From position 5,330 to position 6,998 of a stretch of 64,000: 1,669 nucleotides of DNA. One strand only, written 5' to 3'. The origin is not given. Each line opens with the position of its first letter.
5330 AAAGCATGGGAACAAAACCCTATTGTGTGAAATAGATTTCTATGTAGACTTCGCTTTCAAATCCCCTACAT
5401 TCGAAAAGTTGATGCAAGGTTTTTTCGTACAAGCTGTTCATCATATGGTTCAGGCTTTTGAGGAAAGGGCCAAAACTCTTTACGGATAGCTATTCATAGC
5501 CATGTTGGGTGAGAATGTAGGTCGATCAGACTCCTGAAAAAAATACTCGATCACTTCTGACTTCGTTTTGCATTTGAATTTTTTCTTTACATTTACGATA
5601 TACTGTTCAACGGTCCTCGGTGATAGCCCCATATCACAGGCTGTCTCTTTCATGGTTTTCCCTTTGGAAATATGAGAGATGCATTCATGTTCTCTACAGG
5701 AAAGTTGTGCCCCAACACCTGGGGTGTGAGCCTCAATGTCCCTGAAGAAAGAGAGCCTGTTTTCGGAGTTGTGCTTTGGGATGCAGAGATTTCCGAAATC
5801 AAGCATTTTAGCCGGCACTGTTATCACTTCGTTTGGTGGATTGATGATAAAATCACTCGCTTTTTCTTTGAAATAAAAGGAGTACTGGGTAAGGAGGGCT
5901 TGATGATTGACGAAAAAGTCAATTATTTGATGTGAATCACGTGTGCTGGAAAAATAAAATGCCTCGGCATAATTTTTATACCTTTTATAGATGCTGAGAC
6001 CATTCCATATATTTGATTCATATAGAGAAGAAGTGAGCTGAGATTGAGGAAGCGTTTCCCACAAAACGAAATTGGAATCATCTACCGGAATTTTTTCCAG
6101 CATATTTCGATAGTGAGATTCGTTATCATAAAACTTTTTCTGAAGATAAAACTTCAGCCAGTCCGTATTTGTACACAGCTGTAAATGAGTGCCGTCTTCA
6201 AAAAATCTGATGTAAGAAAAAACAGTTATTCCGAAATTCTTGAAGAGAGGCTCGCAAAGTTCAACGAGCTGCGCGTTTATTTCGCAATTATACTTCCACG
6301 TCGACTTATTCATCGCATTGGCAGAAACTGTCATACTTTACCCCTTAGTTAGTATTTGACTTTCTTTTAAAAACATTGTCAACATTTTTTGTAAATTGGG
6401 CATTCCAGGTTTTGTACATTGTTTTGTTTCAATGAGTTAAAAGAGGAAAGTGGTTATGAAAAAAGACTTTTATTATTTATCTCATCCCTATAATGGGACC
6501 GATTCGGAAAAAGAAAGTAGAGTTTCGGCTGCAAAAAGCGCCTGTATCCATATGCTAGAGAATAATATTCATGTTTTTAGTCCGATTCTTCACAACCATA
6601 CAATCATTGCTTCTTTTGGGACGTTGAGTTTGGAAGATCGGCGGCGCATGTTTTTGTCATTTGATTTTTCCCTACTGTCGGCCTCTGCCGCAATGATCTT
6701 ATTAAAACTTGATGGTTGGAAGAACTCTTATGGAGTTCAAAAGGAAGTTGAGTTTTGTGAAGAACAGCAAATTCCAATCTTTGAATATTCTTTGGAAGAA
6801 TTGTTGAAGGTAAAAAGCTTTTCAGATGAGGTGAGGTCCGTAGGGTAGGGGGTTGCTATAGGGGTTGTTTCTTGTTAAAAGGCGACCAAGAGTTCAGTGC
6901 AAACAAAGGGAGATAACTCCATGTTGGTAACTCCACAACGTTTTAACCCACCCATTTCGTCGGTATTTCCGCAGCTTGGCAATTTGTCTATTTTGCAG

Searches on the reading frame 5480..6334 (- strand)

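Call 74: search_protein_families(library=pfam, proteins=[window:5480-6334:-], max_evalue=0.001)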
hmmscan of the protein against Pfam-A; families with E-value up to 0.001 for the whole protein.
window:5480-6334:- (284 aa): 2 families
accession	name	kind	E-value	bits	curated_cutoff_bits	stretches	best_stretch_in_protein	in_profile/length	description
PF00196.25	GerE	-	3.9e-12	46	23.5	1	210-264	2-56/57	Bacterial regulatory proteins, luxR family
PF08281.18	Sigma70_r4_2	-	0.00024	21.1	25.7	1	224-252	25-53/54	Sigma-70, region 4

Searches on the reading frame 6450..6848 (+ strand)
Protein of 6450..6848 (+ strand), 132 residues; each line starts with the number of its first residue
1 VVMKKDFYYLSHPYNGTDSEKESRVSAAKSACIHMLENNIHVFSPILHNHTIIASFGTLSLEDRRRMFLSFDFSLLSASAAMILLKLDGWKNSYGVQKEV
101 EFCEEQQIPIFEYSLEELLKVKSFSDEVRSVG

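Call 74: search_protein_families(library=pfam, proteins=[window:6450-6848:+], max_evalue=0.001)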
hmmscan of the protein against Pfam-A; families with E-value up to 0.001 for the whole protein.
window:6450-6848:+ (132 aa): 2 families
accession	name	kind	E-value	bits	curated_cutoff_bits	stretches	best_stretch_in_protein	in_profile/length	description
PF09152.16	DUF1937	-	1.4e-13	51.9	23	1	9-114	4-115/116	Domain of unknown function (DUF1937)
PF24963.1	DUF7768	-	0.00025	21.7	26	1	9-111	4-96/98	Domain of unknown function (DUF7768)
